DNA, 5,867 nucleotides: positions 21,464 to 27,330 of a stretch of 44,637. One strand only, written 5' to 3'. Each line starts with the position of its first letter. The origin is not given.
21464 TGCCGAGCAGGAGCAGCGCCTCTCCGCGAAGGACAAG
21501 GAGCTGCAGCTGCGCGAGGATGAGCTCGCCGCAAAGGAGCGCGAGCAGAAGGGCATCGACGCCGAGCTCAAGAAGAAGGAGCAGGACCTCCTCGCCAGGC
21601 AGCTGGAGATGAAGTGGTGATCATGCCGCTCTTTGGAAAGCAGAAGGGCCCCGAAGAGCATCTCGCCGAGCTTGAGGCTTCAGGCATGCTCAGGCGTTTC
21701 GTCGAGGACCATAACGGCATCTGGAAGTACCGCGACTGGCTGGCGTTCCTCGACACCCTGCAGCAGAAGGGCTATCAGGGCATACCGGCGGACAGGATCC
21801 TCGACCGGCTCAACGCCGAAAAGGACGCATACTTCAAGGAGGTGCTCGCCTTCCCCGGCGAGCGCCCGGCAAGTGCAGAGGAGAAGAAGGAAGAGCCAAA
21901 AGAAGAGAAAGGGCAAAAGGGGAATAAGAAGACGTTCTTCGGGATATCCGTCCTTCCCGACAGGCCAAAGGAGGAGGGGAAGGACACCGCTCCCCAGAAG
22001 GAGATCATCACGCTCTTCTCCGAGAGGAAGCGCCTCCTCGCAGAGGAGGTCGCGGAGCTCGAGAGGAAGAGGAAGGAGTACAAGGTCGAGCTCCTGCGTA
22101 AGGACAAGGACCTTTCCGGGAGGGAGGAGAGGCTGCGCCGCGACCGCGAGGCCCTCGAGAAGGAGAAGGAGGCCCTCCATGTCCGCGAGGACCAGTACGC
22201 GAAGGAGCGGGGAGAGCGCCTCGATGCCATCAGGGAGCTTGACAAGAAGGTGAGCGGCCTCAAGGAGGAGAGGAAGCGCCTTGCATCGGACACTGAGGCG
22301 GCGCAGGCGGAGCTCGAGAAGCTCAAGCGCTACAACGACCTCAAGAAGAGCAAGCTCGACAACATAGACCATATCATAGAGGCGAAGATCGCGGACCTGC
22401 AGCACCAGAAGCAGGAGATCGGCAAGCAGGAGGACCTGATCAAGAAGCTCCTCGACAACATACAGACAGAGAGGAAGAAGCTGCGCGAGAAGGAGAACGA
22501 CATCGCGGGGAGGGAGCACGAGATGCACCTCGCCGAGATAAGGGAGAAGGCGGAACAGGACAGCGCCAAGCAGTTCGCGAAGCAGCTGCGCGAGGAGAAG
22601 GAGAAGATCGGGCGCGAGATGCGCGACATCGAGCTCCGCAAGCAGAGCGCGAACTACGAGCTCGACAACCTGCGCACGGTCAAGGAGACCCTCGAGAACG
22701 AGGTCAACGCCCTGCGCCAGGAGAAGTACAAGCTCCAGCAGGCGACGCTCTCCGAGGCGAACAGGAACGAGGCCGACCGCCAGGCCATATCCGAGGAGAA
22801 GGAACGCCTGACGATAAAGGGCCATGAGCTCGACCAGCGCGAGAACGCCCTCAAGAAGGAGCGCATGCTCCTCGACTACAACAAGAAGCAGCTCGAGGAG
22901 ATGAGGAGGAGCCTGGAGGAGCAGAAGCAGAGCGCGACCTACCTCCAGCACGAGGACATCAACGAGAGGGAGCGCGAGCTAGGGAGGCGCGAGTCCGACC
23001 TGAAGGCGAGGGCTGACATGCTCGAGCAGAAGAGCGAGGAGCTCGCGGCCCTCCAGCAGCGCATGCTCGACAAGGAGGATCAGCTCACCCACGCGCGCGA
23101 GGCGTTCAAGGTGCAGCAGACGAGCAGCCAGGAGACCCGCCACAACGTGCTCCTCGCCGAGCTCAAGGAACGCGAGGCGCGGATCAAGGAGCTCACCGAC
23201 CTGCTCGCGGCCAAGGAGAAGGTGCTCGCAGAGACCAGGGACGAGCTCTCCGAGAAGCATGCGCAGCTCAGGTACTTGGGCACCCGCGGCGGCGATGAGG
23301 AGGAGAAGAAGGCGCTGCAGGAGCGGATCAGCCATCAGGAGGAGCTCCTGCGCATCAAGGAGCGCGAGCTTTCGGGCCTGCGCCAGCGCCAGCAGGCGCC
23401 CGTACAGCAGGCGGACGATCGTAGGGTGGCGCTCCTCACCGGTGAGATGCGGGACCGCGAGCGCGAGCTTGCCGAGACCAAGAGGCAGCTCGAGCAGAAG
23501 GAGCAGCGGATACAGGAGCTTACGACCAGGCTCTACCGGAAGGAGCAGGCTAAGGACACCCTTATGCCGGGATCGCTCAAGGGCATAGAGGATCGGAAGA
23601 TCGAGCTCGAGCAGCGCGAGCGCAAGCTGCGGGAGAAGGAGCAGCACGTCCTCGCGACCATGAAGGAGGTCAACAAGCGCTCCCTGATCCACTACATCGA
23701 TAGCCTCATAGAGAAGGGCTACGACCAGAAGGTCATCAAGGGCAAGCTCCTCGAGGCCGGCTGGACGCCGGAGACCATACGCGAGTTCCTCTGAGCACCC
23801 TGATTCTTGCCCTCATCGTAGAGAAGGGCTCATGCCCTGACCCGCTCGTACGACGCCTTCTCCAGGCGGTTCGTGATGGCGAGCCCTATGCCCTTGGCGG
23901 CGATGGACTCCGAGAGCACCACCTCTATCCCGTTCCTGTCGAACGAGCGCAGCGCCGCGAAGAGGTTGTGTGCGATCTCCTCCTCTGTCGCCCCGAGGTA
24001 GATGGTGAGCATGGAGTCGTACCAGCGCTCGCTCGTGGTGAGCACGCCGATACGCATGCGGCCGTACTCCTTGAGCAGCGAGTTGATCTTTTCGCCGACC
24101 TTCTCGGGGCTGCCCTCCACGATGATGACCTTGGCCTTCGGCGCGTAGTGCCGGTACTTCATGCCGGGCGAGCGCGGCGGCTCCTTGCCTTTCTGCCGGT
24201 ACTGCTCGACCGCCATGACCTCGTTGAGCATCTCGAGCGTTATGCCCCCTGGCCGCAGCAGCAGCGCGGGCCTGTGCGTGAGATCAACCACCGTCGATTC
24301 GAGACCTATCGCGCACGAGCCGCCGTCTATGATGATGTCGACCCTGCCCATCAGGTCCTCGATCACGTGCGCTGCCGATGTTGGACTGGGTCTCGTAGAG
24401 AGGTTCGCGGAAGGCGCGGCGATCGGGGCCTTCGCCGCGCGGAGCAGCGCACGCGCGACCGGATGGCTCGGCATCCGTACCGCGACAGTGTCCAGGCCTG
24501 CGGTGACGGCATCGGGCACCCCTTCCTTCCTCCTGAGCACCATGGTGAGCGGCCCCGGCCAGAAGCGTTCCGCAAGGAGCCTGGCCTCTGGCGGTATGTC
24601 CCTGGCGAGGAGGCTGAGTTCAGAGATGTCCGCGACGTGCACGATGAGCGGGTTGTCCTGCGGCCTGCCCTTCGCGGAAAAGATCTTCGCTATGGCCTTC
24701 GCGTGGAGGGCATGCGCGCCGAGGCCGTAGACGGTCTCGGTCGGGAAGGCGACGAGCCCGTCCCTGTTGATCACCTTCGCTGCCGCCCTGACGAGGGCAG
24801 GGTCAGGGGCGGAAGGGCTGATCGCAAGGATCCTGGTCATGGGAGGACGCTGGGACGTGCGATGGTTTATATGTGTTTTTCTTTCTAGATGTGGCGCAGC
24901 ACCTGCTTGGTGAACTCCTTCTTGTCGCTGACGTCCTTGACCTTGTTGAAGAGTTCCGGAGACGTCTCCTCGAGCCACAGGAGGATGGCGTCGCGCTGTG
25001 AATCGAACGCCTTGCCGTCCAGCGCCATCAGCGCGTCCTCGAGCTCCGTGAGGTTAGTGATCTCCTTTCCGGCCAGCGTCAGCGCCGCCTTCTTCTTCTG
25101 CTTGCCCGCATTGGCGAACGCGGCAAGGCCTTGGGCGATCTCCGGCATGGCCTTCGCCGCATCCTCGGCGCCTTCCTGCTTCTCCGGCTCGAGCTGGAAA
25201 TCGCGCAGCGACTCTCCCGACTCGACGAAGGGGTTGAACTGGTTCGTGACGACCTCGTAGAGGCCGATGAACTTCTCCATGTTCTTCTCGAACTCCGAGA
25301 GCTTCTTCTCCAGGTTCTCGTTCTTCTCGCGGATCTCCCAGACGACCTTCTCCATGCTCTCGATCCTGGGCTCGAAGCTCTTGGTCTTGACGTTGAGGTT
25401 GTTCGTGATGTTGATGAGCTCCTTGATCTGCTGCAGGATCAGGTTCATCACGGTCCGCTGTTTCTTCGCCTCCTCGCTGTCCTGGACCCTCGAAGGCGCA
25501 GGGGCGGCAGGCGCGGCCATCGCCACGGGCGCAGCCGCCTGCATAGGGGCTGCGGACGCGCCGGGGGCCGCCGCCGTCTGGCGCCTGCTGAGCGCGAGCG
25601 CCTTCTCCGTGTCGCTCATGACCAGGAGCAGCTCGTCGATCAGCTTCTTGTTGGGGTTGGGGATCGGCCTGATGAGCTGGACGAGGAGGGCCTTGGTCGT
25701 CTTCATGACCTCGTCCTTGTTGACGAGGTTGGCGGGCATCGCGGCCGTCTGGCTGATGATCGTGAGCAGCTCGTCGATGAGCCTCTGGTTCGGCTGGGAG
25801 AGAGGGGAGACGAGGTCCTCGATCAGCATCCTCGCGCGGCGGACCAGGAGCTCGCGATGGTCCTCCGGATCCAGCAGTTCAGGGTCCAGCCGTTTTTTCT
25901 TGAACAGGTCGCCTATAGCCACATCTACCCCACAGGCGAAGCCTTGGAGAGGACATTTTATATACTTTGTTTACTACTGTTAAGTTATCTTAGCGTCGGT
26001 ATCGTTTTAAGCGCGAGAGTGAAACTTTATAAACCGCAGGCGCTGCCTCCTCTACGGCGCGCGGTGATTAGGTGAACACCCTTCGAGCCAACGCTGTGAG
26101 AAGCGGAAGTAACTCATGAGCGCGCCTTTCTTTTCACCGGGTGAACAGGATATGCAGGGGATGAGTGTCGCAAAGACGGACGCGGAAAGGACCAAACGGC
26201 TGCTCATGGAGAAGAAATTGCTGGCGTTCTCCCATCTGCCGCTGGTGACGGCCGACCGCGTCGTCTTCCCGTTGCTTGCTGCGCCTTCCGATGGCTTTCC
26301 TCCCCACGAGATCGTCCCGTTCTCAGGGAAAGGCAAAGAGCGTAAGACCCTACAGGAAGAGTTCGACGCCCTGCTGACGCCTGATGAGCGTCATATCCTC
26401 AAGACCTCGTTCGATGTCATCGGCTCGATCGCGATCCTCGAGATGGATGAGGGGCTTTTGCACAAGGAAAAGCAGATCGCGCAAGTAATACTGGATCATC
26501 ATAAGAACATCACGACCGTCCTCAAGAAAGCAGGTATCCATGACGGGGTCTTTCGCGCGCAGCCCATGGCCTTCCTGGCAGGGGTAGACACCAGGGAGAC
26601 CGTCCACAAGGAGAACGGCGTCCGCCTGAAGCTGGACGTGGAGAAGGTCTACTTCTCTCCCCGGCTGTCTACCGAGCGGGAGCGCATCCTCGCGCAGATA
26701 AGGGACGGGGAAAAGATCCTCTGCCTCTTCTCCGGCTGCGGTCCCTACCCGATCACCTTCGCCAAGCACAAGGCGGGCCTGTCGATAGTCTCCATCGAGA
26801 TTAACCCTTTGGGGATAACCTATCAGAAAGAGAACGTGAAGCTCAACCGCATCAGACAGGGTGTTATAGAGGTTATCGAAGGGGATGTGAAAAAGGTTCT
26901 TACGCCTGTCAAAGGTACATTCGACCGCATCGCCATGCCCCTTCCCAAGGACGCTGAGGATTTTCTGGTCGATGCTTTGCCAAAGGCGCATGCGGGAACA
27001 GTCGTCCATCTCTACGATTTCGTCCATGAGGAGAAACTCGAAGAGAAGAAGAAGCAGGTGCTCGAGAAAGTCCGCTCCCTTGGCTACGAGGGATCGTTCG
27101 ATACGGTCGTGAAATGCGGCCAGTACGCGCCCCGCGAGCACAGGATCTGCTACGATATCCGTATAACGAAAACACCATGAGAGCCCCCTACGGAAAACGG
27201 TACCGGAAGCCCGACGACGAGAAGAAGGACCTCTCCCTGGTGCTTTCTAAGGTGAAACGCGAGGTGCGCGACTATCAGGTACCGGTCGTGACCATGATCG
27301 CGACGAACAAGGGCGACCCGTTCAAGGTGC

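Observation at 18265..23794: Three-gene operon encoding about 1840 aa of almost pure coiled coil next to the archaellin gene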

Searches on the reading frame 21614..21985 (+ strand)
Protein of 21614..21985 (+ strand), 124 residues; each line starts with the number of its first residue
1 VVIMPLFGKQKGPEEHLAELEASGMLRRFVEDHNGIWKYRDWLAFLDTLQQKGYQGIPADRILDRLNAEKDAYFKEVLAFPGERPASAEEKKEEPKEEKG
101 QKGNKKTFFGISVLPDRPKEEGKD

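Call 27: search_solved_structures(query=window:21614-21985:+, max_evalue=10)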
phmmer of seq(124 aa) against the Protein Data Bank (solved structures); distinct sequences matched with E-value up to 10: 5.
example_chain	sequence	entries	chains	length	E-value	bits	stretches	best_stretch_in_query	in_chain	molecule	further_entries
9p9u_A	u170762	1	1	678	0.032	17.7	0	23-65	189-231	Epidermal growth factor receptor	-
1h5w_A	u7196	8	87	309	0.088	16.3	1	59-99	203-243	UPPER COLLAR PROTEIN | Portal protein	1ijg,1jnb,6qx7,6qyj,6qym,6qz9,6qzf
1fou_A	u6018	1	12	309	0.61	13.6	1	59-99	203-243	UPPER COLLAR PROTEIN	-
4v6x_Cu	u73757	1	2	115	0.63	13.6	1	81-104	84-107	60S acidic ribosomal protein P2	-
4beh_B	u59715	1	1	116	0.75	13.3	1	81-104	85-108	60S ACIDIC RIBOSOMAL PROTEIN P2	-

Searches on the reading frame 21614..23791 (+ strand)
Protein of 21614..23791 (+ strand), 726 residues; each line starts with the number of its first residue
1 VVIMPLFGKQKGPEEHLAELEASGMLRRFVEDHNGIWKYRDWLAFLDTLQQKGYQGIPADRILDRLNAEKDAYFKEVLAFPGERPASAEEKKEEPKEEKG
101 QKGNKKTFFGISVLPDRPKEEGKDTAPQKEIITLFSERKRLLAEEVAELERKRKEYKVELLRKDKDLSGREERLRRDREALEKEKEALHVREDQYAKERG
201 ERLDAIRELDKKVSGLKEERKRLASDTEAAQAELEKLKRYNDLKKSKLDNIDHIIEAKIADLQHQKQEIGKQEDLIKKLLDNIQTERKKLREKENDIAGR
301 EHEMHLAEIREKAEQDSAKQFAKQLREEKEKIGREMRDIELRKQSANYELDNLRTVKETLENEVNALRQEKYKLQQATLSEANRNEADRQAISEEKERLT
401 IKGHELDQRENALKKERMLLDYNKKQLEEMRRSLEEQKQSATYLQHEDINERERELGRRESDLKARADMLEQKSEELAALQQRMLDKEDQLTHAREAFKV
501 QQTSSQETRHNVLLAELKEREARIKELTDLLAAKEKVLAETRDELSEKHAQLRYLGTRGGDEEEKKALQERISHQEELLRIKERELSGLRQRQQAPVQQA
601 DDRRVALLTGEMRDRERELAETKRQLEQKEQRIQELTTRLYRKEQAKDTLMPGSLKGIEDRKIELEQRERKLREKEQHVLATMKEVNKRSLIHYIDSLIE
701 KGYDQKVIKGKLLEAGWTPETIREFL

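Call 3: search_protein_families(library=pfam, proteins=[window:21614-23791:+], max_evalue=1)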
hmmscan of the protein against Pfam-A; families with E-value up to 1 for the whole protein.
window:21614-23791:+ (726 aa): 1 family
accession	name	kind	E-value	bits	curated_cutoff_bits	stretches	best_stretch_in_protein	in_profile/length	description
PF03808.19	Glyco_tran_WecG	-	0.084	13.1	27.4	1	530-575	48-95/168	Glycosyl transferase WecG/TagA/CpsF family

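Call 6: search_protein_families(library=ncbifam, proteins=[window:21614-23791:+], max_evalue=1)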
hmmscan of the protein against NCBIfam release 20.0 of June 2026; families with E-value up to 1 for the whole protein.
window:21614-23791:+ (726 aa): 4 families
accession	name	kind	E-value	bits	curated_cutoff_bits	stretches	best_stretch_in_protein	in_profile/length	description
NF045487.1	ASRP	equivalog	1.5e-05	23.9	300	3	560-692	146-280/593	archaea-specific SMC-related protein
TIGR02168.1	SMC_prok_B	equivalog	3.9e-05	21.6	567.35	3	138-416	226-510/1181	chromosome segregation protein SMC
TIGR02169.1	SMC_prok_A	equivalog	9.9e-05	20.2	729.4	2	205-441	676-916/1165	chromosome segregation protein SMC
TIGR04523.1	Mplasa_alph_rch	subfamily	0.05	11.5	270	1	132-437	337-646/745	helix-rich protein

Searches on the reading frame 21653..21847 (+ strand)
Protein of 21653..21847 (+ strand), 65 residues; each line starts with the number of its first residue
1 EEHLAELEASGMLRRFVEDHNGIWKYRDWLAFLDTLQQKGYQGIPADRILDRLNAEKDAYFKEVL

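Call 58: find_related_loci(query=A5, collection=metagenome_contigs, flank=10000)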
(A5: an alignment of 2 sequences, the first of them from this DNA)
Query A5 (65 aa) in metagenome_contigs; peptide patterns used: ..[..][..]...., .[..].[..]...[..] (x = any residue, [..] = any of these).
131 stretches matched a pattern; 1 encode a relative of the query (tblastn E <= 1e-3); 1 distinct loci.
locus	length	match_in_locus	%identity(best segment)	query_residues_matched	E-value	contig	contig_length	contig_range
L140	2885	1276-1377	47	6-37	3e-6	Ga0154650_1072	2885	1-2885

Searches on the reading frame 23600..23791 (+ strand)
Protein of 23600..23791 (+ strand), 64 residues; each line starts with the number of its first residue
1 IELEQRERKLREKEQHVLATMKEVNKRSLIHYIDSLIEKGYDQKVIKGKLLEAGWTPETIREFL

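Call 28: search_solved_structures(query=window:23600-23791:+, max_evalue=10)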
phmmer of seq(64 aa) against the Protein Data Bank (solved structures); distinct sequences matched with E-value up to 10: 1.
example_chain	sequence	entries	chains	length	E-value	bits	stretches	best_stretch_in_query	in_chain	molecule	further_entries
5i8l_A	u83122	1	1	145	0.67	14.1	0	33-52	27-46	Lysozyme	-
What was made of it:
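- Tried and rejected: PDB sequence searches with the ORF3 ends found nothing meaningful (calls 27, 28).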

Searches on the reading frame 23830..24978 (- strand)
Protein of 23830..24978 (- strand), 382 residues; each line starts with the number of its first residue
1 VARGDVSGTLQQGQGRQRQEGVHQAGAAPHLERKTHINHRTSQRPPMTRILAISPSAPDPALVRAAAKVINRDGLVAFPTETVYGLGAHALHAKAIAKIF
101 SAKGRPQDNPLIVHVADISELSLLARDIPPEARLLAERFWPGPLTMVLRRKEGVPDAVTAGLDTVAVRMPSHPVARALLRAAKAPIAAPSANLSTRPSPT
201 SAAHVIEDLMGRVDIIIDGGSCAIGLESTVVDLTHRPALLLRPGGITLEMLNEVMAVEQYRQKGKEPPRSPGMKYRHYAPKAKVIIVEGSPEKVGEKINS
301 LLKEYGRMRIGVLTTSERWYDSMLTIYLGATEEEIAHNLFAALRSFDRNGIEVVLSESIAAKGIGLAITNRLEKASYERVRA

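Call 3: search_protein_families(library=pfam, proteins=[window:23830-24978:-], max_evalue=1)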
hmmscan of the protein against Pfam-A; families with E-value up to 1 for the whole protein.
window:23830-24978:- (382 aa): 2 families
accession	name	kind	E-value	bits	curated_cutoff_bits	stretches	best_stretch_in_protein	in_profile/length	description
PF01300.24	Sua5_yciO_yrdC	-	3.7e-63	212.7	25.1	1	69-244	2-178/178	Telomere recombination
PF03481.19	Sua5_C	-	2.4e-33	116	22.9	1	246-376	1-135/136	Threonylcarbamoyl-AMP synthase, C-terminal domain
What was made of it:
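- Checked: A Sua5 gene (23830-24978, minus strand) lies between the trio and the other coiled-coil gene (call 3).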

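Call 8: find_related_loci(query=window:23830-24978:-, collection=genome_contigs, flank=10000)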
Query window:23830-24978:- (382 aa) in genome_contigs; peptide patterns used: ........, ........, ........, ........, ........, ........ (x = any residue, [..] = any of these).
600 stretches matched a pattern (row limit reached: there are more); 588 encode a relative of the query (tblastn E <= 1e-3); the best 80 are kept; 80 distinct loci.
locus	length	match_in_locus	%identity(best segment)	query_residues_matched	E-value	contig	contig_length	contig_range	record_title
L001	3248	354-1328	53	66-380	3e-107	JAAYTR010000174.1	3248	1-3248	MAG: Clostridiaceae bacterium isolate AS24abBPME_63 37072_AS24, whole genome shotgun sequence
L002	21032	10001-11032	51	48-380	1e-104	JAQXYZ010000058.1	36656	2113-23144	MAG: Bacillota bacterium isolate SUG1650 k141_550003, whole genome shotgun sequence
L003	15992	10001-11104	49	16-376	9e-104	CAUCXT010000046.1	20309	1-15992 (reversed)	MAG TPA_asm: uncultured Eubacterium sp. isolate ERR9609750_bin.3_MetaWRAP_v1.3_MAG genome assembly, contig: ERZ18534098.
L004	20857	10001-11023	51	47-376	9e-103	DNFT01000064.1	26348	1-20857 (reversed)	MAG TPA_asm: Eubacterium sp. isolate UBA10756 contig_1079, whole genome shotgun sequence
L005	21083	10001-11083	49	32-382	9e-103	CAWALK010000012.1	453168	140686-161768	MAG: uncultured archaeon isolate MFD01872.bin.1.337 genome assembly, contig: contig_54388, whole genome shotgun sequence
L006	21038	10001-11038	50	43-376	5e-102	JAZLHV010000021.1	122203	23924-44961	MAG: Lachnospiraceae bacterium isolate T1900044980_TA20190042.MAGScoT_cleanbin_000008 SGB_4112_k141_396914, whole genome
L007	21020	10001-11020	51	48-376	3e-102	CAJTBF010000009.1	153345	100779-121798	Lachnospiraceae bacterium isolate 4.RL94.Fmh genome assembly, contig: MGBC000003.9, whole genome shotgun sequence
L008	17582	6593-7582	52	58-376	1e-101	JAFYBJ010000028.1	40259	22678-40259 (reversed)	MAG: Lachnospiraceae bacterium isolate RGIG6936 Sheep_Rumen.Co__c1020710, whole genome shotgun sequence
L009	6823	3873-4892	51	48-376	1e-101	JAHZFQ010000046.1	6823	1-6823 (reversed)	MAG: Lachnospiraceae bacterium isolate HRGM_Genome_2950 HRGM_Genome_2950_46, whole genome shotgun sequence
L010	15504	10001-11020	52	48-376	3e-101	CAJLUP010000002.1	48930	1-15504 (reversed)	MAG TPA_asm: uncultured Lachnospiraceae bacterium isolate ERR260246-bin.2 genome assembly, contig: NODE_210_length_48930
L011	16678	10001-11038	49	48-380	2e-101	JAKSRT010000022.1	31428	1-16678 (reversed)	MAG: Lachnospiraceae bacterium isolate Horse_feces262 MAG262_22, whole genome shotgun sequence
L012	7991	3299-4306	50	48-378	9e-101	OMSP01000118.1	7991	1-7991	uncultured Clostridiales bacterium isolate RUG842 genome assembly, contig: k87_14334217, whole genome shotgun sequence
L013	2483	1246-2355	47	16-380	7e-105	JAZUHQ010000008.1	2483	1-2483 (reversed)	MAG: Lachnospiraceae bacterium isolate T1900045269_TH20190039.MAGScoT_cleanbin_000067 SGB_5895_k141_1707053, whole genom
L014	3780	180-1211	53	48-380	3e-101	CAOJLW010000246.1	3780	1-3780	MAG TPA_asm: uncultured Lachnospiraceae bacterium isolate SRR17684640_bin.36_metawrap_v1.3_MAG genome assembly, contig:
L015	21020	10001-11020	48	48-376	7e-100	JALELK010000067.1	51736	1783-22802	MAG: Lachnospiraceae bacterium isolate SUG111 k141_1807357, whole genome shotgun sequence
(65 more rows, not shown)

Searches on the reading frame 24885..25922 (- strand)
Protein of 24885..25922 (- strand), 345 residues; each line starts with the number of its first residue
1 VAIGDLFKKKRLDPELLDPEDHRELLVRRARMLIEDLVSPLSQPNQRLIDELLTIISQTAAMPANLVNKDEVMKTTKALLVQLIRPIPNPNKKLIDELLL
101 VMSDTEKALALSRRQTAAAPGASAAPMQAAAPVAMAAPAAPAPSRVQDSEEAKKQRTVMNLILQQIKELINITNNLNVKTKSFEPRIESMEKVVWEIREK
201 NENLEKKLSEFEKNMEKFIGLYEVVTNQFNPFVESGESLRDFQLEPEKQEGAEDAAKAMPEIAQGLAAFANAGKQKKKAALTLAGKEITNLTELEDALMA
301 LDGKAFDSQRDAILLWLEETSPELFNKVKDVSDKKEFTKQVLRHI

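Call 3: search_protein_families(library=pfam, proteins=[window:24885-25922:-], max_evalue=1)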
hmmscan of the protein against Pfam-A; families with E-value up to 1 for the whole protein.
window:24885-25922:- (345 aa): 9 families
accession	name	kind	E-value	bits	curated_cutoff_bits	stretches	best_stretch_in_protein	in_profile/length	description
PF05377.16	FlaC_arch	-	2.7e-12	47.4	27.8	1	179-233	1-55/55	Flagella accessory protein C (FlaC)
PF04380.18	BMFP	-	0.0071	17.2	37.2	0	188-213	52-77/77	Membrane fusogenic activity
PF18730.6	HEPN_Cthe2314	-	0.012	16.1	27.1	1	162-218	60-111/174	Cthe_2314-like HEPN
PF14584.11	DUF4446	-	0.056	13.9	27.4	1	170-239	31-97/150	Protein of unknown function (DUF4446)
PF04136.21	COG3_N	-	0.062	13.7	27.9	1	163-232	3-72/147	Conserved oligomeric Golgi complex subunit 3, N-terminal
PF16746.10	BAR_3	-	0.07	13.2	31.7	1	150-282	22-150/235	BAR domain of APPL family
PF14973.11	TINF2_N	-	0.11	13.3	29.4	1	14-88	27-101/149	TERF1-interacting nuclear factor 2 N-terminus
PF09829.14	DUF2057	-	0.41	11.2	24.2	1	85-154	101-172/192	Uncharacterized protein conserved in bacteria (DUF2057)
PF16034.10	JAKMIP_CC3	-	0.81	9.8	30.2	1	143-213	121-191/200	JAKMIP CC3 domain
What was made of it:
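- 24885..25922 (-): ArlC/FlaC-like coiled-coil protein (345 aa) with a degenerate C-terminal DUF5752-type unit. It belongs to the same conserved neighbourhood. Pfam FlaC_arch 47.4 bits against a cut-off of 27.8 (call 3).
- On ArlC/D/E (FlaC_arch PF05377, FlaD/E): By contrast, the neighbour 24885-25922 scores 47.4 bits on FlaC_arch (call 3).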

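Call 6: search_protein_families(library=ncbifam, proteins=[window:24885-25922:-], max_evalue=1)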
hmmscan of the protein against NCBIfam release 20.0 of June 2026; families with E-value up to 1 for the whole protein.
window:24885-25922:- (345 aa): 7 families
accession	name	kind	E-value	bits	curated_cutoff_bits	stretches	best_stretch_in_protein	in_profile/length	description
NF045976.1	MAG1360_fam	equivalog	0.0033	15.5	200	1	149-250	134-239/777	MAG1360 family OppF-related protein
NF002137.0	PRK00977.1-1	equivalog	0.034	14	94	1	179-215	7-43/80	exodeoxyribonuclease VII small subunit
NF002140.0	PRK00977.1-4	equivalog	0.041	13.7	71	1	178-214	7-43/81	exodeoxyribonuclease VII small subunit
NF033885.1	conj_TraP_IncI1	equivalog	0.06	13.1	135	1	114-212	44-141/217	conjugal transfer protein TraP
TIGR02894.1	DNA_bind_RsfA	subfamily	0.25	11.5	126.45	1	150-222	64-141/161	RsfA family transcriptional regulator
NF010535.0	PRK13923.1-3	equivalog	0.64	9.8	257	1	150-226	98-175/193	sporulation-specific transcriptional regulator GerR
NF038218.1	IcmG_DotF_IVB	equivalog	0.8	9.3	200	1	127-217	91-177/266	type IVB secretion system protein IcmG/DotF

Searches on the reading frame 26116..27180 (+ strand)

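Call 13: search_protein_families(library=pfam, proteins=[window:26116-27180:+], max_evalue=0.001)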
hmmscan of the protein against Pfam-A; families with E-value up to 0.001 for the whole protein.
window:26116-27180:+ (354 aa): 4 families
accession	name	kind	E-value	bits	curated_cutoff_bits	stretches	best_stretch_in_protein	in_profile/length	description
PF02475.24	TRM5-TYW2_MTfase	-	2.3e-43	148.4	28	1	162-318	1-154/164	TRM5/TYW2 methyltransferase domain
PF25133.1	TYW2_N_2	-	1.2e-16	61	27.7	1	83-159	5-79/79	TYW2 N-terminal domain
PF09445.16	Methyltransf_15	-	0.00016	21.7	22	1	199-266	2-66/165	RNA cap guanine-N2 methyltransferase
PF18093.7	Trm5_N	-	0.00085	19.5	22.7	0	18-58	4-44/47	tRNA methyltransferase 5 N-terminal domain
